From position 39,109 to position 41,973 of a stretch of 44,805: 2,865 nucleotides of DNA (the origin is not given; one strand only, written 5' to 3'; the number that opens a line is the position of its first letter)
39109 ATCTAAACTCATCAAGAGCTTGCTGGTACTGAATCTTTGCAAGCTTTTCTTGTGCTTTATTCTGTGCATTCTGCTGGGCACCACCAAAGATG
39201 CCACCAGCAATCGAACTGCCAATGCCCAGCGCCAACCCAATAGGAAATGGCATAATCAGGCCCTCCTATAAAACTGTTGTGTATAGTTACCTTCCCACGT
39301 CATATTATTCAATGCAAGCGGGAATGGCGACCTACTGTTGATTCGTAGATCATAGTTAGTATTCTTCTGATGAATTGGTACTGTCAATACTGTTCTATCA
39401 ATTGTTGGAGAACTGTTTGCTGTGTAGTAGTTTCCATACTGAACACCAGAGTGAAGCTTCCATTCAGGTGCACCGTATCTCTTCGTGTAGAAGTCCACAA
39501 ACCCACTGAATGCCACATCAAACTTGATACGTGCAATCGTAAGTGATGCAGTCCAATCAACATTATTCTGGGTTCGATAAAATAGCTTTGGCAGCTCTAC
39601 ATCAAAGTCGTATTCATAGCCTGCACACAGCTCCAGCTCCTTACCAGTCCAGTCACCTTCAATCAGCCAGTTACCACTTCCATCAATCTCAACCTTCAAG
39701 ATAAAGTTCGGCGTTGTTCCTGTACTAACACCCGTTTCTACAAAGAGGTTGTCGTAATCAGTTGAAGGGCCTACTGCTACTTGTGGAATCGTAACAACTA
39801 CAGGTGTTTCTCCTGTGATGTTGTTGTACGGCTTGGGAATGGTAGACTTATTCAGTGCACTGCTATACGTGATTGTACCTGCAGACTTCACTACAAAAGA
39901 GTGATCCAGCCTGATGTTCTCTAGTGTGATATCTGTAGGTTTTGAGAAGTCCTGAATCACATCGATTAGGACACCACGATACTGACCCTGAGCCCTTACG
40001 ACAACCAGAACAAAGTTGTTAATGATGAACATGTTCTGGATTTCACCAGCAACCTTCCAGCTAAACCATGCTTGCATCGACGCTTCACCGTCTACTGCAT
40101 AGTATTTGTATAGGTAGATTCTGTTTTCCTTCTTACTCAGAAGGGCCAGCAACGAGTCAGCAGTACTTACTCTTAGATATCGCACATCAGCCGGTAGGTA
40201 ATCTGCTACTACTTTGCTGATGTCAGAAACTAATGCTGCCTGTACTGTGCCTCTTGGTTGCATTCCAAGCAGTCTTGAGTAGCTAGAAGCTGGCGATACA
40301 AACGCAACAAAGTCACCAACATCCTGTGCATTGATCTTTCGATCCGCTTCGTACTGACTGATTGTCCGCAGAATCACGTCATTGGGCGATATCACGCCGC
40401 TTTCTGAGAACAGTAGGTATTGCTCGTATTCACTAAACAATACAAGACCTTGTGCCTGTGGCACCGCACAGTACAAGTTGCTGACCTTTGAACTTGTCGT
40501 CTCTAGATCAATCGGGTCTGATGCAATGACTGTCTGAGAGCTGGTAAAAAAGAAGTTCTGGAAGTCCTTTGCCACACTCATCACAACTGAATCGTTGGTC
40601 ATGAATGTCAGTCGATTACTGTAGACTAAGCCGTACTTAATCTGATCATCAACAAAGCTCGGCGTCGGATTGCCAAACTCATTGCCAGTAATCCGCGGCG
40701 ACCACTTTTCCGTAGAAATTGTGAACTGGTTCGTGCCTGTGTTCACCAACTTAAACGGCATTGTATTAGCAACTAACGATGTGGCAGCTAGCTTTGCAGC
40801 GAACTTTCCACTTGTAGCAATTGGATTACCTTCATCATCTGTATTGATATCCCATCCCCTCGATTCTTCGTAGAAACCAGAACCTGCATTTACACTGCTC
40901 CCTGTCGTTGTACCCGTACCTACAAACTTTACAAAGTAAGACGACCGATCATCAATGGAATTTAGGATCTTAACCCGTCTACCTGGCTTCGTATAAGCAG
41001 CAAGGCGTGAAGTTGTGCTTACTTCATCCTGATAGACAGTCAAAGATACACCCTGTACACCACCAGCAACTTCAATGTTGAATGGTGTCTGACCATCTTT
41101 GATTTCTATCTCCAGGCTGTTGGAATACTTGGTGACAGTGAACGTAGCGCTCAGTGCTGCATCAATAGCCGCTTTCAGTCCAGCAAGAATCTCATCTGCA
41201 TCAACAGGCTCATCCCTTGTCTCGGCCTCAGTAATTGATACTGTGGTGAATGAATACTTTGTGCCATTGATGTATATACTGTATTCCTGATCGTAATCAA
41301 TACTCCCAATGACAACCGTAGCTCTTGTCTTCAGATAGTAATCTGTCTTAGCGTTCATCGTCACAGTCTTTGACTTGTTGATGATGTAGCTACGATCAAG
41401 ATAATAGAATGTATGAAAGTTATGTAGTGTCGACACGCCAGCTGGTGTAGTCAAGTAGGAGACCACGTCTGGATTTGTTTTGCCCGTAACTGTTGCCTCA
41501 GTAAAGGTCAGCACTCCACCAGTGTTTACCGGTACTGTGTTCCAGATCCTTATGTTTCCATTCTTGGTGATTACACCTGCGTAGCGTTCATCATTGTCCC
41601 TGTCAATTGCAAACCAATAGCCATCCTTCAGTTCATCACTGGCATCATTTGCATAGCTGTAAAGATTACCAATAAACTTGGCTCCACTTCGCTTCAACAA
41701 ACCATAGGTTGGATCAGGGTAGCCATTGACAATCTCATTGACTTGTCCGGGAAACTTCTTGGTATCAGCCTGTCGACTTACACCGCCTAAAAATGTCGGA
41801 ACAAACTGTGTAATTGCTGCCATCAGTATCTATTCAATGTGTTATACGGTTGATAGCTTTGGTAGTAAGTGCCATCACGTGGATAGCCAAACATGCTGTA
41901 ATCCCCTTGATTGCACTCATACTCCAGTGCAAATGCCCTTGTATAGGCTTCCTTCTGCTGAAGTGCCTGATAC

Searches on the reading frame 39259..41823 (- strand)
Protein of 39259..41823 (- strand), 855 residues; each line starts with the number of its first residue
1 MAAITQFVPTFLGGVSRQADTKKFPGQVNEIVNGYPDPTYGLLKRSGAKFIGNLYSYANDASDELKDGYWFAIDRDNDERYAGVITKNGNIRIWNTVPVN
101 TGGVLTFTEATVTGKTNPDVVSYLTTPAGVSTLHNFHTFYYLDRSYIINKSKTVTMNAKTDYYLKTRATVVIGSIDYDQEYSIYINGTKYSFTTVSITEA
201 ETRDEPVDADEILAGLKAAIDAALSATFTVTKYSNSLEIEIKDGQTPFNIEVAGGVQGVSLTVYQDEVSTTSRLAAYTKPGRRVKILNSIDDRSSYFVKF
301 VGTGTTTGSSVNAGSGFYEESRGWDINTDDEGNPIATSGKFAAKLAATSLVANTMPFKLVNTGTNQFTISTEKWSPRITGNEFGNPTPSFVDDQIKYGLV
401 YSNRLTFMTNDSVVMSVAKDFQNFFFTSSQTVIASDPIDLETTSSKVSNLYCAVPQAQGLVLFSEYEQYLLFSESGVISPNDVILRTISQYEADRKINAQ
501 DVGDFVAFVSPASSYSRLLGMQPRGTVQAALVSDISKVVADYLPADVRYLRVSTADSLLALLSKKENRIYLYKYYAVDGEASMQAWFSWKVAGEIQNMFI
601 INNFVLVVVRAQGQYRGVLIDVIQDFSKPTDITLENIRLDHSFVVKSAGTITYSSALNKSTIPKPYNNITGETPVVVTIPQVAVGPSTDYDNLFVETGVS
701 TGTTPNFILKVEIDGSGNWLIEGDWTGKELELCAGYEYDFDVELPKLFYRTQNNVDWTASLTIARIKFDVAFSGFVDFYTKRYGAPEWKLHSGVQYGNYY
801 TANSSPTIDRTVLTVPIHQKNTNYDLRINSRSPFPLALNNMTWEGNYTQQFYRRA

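Call 49: find_related_loci(query=window:39259-41823:-, collection=viral_contigs, flank=10000)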
Query window:39259-41823:- (855 aa) in viral_contigs; peptide patterns used: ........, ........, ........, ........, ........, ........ (x = any residue, [..] = any of these).
3 stretches matched a pattern; 2 encode a relative of the query (tblastn E <= 1e-3); 2 distinct loci.
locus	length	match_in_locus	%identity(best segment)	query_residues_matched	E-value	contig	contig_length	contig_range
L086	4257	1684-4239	94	1-855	0e+0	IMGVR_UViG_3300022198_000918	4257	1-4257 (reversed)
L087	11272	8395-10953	62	1-855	0e+0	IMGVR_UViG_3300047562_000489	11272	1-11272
